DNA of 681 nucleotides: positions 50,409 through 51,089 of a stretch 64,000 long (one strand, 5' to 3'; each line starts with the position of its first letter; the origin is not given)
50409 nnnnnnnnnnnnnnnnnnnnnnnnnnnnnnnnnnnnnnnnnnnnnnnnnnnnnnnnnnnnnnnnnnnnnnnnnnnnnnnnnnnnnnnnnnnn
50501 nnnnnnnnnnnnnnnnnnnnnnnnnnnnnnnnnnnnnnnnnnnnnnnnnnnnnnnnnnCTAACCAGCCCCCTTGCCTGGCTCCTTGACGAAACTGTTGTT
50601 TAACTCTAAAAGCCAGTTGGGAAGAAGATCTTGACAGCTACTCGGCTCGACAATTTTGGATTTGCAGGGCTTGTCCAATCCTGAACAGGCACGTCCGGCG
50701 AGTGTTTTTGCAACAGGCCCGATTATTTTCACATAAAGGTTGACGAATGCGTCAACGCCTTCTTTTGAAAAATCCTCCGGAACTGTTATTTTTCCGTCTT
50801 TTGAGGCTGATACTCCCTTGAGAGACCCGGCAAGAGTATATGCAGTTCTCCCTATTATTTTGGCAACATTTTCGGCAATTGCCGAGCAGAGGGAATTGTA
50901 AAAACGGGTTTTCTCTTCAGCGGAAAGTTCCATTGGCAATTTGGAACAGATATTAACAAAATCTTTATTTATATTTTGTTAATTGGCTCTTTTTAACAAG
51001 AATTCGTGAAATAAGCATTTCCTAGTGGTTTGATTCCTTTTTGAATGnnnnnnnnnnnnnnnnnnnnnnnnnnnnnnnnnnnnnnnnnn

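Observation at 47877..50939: Five-gene operon coupling KaiC-like ATPase domains, a Ras-like small GTPase and two roadblock/LC7 proteins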

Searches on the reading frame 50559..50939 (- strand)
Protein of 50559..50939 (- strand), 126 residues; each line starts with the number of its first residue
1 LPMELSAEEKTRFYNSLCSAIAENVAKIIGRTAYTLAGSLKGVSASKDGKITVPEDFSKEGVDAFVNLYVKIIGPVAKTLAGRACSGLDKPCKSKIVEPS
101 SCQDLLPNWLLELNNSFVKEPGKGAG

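Call 3: search_protein_families(library=pfam, proteins=[window:50559-50939:-], max_evalue=0.01)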
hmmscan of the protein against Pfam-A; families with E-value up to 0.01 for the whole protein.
window:50559-50939:- (126 aa): 0 families

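Call 4: search_protein_families(library=ncbifam, proteins=[window:50559-50939:-], max_evalue=0.01)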
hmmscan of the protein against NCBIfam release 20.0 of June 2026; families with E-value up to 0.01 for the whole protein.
window:50559-50939:- (126 aa): 0 families

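Call 30: find_homologous_proteins(query=window:50559-50939:-, max_evalue=0.001)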
Query window:50559-50939:- (126 aa): 4 proteins with E <= 0.001 among 44 candidates.
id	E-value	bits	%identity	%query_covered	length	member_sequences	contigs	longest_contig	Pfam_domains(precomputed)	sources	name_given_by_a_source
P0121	3.7e-65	235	91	98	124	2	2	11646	-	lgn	-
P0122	1.8e-55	204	81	98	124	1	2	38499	-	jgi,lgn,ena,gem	-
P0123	5.6e-17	80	43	87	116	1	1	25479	-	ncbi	ncbi:MAG: hypothetical protein V1820_05630 [archaeon]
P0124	7.2e-5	41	38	60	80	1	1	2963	-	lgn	-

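Call 37: search_protein_families(library=pfam, proteins=[window:50559-50939:-, P0123], max_evalue=1)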
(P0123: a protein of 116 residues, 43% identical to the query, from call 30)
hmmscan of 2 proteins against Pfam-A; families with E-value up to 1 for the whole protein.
window:50559-50939:- (126 aa): 0 families

P0123 (116 aa): 0 families

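Call 51: find_homologous_proteins(query=A3, max_evalue=0.001)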
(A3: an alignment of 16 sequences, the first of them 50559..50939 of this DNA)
Query A3 (16 sequences) (126 aa, profile of the alignment): 13 proteins with E <= 0.001 among 7568 candidates.
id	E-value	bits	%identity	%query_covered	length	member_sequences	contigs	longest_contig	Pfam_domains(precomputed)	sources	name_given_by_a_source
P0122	2.3e-28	116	81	98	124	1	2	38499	-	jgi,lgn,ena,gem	-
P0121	3.8e-27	112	91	98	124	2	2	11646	-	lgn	-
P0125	2.4e-24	103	27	56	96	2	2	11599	-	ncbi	-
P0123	1.6e-23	100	43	87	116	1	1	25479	-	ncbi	ncbi:MAG: hypothetical protein V1820_05630 [archaeon]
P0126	2.0e-22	97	23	50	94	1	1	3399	-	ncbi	ncbi:MAG: hypothetical protein ACP5O8_03920 [Candidatus Aenigmatarchaeota archaeon]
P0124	3.4e-22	96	38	60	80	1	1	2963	-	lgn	-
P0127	1.1e-21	94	-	-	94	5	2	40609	-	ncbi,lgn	ncbi:MAG: hypothetical protein QXE97_03100 [Candidatus Aenigmatarchaeota archaeon]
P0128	2.7e-20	90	20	50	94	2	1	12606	-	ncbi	-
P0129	1.1e-19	88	20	50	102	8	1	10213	-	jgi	jgi:hypothetical protein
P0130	1.4e-19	88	21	50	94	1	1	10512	-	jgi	jgi:hypothetical protein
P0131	4.3e-7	48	80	8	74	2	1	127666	-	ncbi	ncbi:MAG: hypothetical protein QXG98_03135 [Candidatus Micrarchaeia archaeon]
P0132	3.3e-6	45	60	12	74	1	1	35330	-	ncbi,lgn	ncbi:MAG: hypothetical protein QXH27_02170 [Candidatus Micrarchaeia archaeon]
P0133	9.6e-5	40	39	14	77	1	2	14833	-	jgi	-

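Call 62: predict_structure(alignment_id=A4)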
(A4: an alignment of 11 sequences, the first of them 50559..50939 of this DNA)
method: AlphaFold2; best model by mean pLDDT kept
length: 126 residues; sequences in the alignment: 11
mean_pLDDT: 76.7   pTM: 0.72
mean pLDDT of the five models: 76.7, 75.7, 75.7, 74.5, 73.9
residues with pLDDT >= 90: 19; 70-90: 72; 50-70: 17; < 50: 18
segments of 3 or more residues with pLDDT < 50: 1-3, 94-99, 118-126
pLDDT, mean of each block of 10 residues (from residue 1): 68 89 90 87 83 88 91 89 77 49 73 60 41
secondary structure, 60 per line:
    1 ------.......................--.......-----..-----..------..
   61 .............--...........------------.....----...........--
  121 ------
elements in order: H7-29 H32-38 H59-73 H76-86 H99-103 H108-118

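Call 68: search_protein_representatives(alignment_id=A4)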
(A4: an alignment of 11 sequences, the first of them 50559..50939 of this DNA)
Query: 11 sequences, 101 profile positions. Proteins with E-value up to 0.001 (for the whole library): 494; up to 1e-10: 40; up to 1e-30: 1. The best 150 are listed.
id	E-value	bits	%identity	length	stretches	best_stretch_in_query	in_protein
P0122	1.8e-32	127.7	-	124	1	1-99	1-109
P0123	1.6e-27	111.8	-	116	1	1-99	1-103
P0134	3.8e-23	97.8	-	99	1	6-99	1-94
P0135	1.0e-19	86.8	-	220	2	7-89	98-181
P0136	4.0e-18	81.6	-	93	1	8-98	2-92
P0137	6.0e-18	81.1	-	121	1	1-97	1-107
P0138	1.4e-17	79.9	-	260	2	7-98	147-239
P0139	1.4e-17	79.9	-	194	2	7-99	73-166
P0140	2.8e-17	78.9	-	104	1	1-85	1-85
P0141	7.3e-17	77.6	-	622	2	11-82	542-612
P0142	1.7e-15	73.2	-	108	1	6-99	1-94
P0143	5.0e-15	71.7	-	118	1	5-98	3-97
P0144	1.3e-14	70.4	-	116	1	9-98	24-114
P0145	1.6e-14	70.1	-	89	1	10-98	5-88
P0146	2.8e-14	69.3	-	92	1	10-99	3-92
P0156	9.7e-13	64.3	-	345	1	8-99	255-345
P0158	1.4e-12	63.9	-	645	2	11-82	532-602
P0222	2.1e-08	50.4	-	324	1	13-87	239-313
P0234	4.5e-08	49.4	-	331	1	4-99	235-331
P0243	6.7e-08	48.8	-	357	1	5-98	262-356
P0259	1.3e-07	47.9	-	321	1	5-98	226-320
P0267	1.7e-07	47.5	-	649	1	13-76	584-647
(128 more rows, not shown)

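Call 69: search_protein_families(library=pfam, proteins=[P0141, P0158, P0267, P0156, P0222, P0234, P0243, P0259, P0138, P0135], max_evalue=0.001)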
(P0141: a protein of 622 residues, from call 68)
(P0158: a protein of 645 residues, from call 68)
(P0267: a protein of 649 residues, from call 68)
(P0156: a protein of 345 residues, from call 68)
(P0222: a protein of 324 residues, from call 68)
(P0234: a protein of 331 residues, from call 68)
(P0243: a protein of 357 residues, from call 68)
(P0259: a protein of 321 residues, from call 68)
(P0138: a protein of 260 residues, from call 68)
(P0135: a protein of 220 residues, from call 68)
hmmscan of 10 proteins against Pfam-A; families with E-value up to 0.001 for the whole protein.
P0141 (622 aa): 8 families
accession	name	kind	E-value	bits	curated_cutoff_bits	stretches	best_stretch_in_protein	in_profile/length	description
PF02518.31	HATPase_c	-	4.4e-32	111.3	26.4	1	289-399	1-110/111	Histidine kinase-, DNA gyrase B-, and HSP90-like ATPase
PF00512.31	HisKA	-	2.6e-16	59.9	26.9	1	178-243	2-66/66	His Kinase A (phospho-acceptor) domain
PF13426.13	PAS_9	-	2.4e-14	53.9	27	1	29-133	2-101/103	PAS domain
PF00989.32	PAS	-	6.7e-10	39.4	22.6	1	21-133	4-113/113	PAS fold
PF08447.18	PAS_3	-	4e-07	30.7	25.6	1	42-130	3-89/89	PAS fold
PF08448.16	PAS_4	-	2e-06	28.4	23.1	1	29-133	6-105/110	PAS fold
PF13188.13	PAS_8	-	0.00041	20.6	21.8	0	22-64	5-48/65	PAS domain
PF13581.12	HATPase_c_2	-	0.00081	19.8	27.4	0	297-372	39-108/127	Histidine kinase-like ATPase domain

P0158 (645 aa): 3 families
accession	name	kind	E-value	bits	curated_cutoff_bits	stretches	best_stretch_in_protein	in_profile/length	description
PF02518.31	HATPase_c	-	9.7e-28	97.3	26.4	1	280-390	1-110/111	Histidine kinase-, DNA gyrase B-, and HSP90-like ATPase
PF00512.31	HisKA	-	1.2e-14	54.5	26.9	1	166-234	1-66/66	His Kinase A (phospho-acceptor) domain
PF13581.12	HATPase_c_2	-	0.00027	21.4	27.4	1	289-385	40-125/127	Histidine kinase-like ATPase domain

P0267 (649 aa): 4 families
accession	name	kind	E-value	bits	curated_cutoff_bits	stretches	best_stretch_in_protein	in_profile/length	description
PF02518.31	HATPase_c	-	9.9e-32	110.1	26.4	1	441-550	2-110/111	Histidine kinase-, DNA gyrase B-, and HSP90-like ATPase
PF00512.31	HisKA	-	1.2e-19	70.5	26.9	1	327-392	2-64/66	His Kinase A (phospho-acceptor) domain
PF00672.30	HAMP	-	4.3e-14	53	25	1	203-254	1-52/53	HAMP domain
PF20667.3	Sec10_N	-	6.6e-05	23.4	27.4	1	243-332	5-91/118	Exocyst complex component Sec10, N-terminal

P0156 (345 aa): 1 family
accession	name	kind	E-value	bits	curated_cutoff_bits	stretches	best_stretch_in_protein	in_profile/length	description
PF00672.30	HAMP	-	2.7e-13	50.5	25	1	184-233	2-51/53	HAMP domain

P0222 (324 aa): 0 families

P0234 (331 aa): 0 families

P0243 (357 aa): 0 families

P0259 (321 aa): 0 families

P0138 (260 aa): 0 families

P0135 (220 aa): 0 families

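Call 70: list_cluster_members(proteins=[P0141, P0158, P0267, P0156, P0135, P0138, P0134, P0136, P0137, P0140])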
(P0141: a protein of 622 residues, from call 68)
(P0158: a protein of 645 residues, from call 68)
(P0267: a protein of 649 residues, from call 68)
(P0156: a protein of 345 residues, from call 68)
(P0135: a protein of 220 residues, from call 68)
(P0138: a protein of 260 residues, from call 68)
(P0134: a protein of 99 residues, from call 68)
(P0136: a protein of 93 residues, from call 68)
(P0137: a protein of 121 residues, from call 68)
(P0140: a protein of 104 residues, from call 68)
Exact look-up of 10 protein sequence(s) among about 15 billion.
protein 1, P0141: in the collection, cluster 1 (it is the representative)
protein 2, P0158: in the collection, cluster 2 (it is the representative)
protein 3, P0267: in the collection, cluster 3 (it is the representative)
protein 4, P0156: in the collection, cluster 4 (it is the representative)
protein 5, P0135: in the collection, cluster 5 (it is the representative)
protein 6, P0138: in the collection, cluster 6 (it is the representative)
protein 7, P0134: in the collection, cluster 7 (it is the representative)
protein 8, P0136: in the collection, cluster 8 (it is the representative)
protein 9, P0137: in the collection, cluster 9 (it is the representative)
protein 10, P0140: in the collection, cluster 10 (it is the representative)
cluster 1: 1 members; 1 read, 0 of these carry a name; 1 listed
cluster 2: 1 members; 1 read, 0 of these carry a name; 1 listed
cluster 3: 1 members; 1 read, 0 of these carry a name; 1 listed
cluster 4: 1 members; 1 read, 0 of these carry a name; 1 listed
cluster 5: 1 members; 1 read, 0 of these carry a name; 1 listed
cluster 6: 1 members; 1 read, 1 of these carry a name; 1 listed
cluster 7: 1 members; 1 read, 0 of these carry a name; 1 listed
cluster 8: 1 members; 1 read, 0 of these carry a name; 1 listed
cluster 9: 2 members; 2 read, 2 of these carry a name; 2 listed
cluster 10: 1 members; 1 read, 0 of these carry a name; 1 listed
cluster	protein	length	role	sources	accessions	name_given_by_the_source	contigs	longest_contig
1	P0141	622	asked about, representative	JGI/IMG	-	-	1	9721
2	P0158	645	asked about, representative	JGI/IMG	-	-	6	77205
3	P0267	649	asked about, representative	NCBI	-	-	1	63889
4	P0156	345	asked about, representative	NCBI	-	-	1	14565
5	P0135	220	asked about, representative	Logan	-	-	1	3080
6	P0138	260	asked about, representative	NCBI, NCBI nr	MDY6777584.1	MAG: hypothetical protein SVU32_02890 [Candidatus Nanohaloarchaea archaeon] | hypothetical protein [Candidatus Nanohaloarchaea archaeon]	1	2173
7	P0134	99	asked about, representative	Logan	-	-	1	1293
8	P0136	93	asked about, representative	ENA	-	-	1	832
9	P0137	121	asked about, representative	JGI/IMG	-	hypothetical protein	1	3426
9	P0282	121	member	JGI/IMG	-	hypothetical protein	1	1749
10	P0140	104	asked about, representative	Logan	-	-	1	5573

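Call 79: search_protein_families(library=pfam, alignment_id=A5, max_evalue=1)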
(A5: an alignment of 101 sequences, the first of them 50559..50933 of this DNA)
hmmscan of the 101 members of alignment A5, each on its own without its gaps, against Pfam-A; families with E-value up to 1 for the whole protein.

A. member 1, window:50559-50933:- (124 aa): 0 families

B. families by the number of members that match (of 101 scanned): 72 families (the first 25 are shown)
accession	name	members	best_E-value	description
PF12396.14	DUF3659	5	0.017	Protein of unknown function (DUF3659)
PF25574.1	TPR_IMB1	2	0.02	Importin subunit beta-1-like, TPR repeats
PF25421.1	DUF7891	2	0.15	Domain of unknown function (DUF7891)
PF02978.25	SRP_SPB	1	0.0027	Signal peptide binding domain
PF13233.12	Complex1_LYR_2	1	0.003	Complex1_LYR-like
PF12645.13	HTH_16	1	0.0042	Helix-turn-helix domain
PF24252.1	CdrL_M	1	0.0043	CdrL-like, middle region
PF07526.16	POX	1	0.0044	Associated with HOX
PF20045.4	DUF6447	1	0.0078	Family of unknown function (DUF6447)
PF19902.4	DUF6375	1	0.013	Family of unknown function (DUF6375)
PF07141.16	Phage_term_sma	1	0.018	Putative bacteriophage terminase small subunit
PF11608.14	RRM_MARF1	1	0.02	MARF1, RNA recognition motif 1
PF16028.10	SLC3A2_N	1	0.021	Solute carrier family 3 member 2 N-terminus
PF12290.13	DUF3802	1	0.028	Protein of unknown function (DUF3802)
PF10258.14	PHAX_RNA-bd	1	0.029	Phosphorylated adapter RNA export protein, RNA-binding domain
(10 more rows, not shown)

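Call 80: find_encoding_contigs(protein=P0158, flank=5000, max_places=2)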
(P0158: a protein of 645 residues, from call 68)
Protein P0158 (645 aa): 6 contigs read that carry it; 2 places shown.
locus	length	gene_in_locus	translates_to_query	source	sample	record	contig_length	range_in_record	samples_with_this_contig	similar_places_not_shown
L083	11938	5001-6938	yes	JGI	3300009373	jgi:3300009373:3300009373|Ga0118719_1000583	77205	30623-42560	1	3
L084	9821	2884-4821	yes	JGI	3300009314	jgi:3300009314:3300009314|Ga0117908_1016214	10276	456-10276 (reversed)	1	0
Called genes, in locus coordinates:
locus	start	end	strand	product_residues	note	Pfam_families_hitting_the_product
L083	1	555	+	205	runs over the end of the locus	PF01895:PhoU, PF02080:TrkA_C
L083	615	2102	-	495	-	PF23613:ELP3_N, PF04055:Radical_SAM, PF16199:Radical_SAM_C, PF13673:Acetyltransf_10 (faint)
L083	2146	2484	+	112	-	-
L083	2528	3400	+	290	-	PF00574:CLP_protease (faint), PF25145:NfeD1b_N (weak), PF01343:Peptidase_S49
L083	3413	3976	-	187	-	-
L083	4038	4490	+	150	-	PF00072:Response_reg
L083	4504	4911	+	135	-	PF00072:Response_reg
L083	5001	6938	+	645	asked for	PF00512:HisKA, PF02518:HATPase_c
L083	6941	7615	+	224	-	PF02830:V4R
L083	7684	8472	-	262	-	PF01978:TrmB, PF24217:DUF7436 (faint), PF11495:TrmB_EBD_N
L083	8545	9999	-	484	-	-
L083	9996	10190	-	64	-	-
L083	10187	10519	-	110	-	-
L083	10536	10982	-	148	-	-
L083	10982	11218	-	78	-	-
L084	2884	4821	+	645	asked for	PF00512:HisKA, PF02518:HATPase_c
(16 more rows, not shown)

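Call 85: search_protein_families(library=padloc, proteins=[window:50559-50933:-], max_evalue=0.001)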
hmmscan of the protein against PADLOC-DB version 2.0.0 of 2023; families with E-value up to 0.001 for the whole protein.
window:50559-50933:- (124 aa): 0 families

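Call 86: search_protein_families(library=phrogs, proteins=[window:50559-50933:-], max_evalue=0.001)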
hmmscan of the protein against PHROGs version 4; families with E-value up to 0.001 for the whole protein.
window:50559-50933:- (124 aa): 0 families

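Call 91: find_encoding_contigs(protein=P0142, flank=4000, max_places=1)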
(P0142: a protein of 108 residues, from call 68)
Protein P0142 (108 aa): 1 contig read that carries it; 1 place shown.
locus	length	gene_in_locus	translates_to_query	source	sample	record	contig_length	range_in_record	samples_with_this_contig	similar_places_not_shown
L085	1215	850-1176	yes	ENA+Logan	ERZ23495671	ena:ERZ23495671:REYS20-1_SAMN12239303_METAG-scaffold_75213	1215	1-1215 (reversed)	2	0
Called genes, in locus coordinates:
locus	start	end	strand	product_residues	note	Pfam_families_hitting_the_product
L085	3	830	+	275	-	?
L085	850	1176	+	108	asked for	-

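Call 92: find_encoding_contigs(protein=P0145, flank=4000, max_places=1)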
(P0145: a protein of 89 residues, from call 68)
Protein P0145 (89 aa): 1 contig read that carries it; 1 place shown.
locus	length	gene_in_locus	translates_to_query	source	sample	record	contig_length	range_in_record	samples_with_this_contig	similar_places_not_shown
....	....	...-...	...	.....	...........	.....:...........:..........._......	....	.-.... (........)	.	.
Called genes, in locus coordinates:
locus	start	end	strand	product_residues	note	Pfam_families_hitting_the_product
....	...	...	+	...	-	-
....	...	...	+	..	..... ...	-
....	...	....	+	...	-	-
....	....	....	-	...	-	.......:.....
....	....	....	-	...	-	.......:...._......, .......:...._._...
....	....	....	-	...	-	?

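Call 93: find_encoding_contigs(protein=P0156, flank=4000, max_places=1)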
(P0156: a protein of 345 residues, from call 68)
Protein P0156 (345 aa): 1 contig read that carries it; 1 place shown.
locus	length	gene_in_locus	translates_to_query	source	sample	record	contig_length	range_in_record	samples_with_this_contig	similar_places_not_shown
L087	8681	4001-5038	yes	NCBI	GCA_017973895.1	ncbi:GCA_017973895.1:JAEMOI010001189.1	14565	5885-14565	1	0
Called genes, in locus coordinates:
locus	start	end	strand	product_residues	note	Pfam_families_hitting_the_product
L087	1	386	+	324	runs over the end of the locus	-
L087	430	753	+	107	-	PF19027:DUF5752 (weak)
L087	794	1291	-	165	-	-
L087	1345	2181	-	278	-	PF05670:NFACT-R_1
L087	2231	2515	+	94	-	-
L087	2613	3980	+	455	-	PF08495:FIST, PF10442:FIST_C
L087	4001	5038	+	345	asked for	PF00672:HAMP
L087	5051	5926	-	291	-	PF01944:SpoIIM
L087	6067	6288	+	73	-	PF13412:HTH_24 (weak), PF01022:HTH_5 (weak), PF08279:HTH_11 (weak), PF09339:HTH_IclR (weak)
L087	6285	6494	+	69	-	-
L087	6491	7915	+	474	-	PF04326:SLFN_AlbA_2, PF13749:HATPase_c_4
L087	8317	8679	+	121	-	?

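Call 94: find_encoding_contigs(protein=P0267, flank=4000, max_places=1)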
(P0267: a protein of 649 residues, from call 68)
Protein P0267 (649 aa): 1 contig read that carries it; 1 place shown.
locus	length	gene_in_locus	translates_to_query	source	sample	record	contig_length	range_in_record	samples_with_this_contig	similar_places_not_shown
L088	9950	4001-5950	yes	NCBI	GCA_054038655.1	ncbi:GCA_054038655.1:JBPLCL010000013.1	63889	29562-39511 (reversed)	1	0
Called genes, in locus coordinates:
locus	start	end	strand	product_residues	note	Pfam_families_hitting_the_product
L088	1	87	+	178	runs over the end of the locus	PF24336:DUF7504 (weak)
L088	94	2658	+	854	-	PF00989:PAS (weak), PF08448:PAS_4, PF13426:PAS_9, PF00989:PAS (weak), PF13426:PAS_9, PF00989:PAS, PF13188:PAS_8, PF13426:PAS_9, +6 more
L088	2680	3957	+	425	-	PF02743:dCache_1, PF23846:Cache_WalK (faint), PF00672:HAMP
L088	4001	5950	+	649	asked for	PF00672:HAMP, PF00512:HisKA, PF02518:HATPase_c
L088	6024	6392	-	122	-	PF00072:Response_reg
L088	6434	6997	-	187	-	-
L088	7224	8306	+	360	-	PF06745:ATPase, PF13481:AAA_25 (faint), PF23442:DUF7125 (faint)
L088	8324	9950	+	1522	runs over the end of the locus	PF13385:Laminin_G_3, PF10633:NPCBM_assoc (weak)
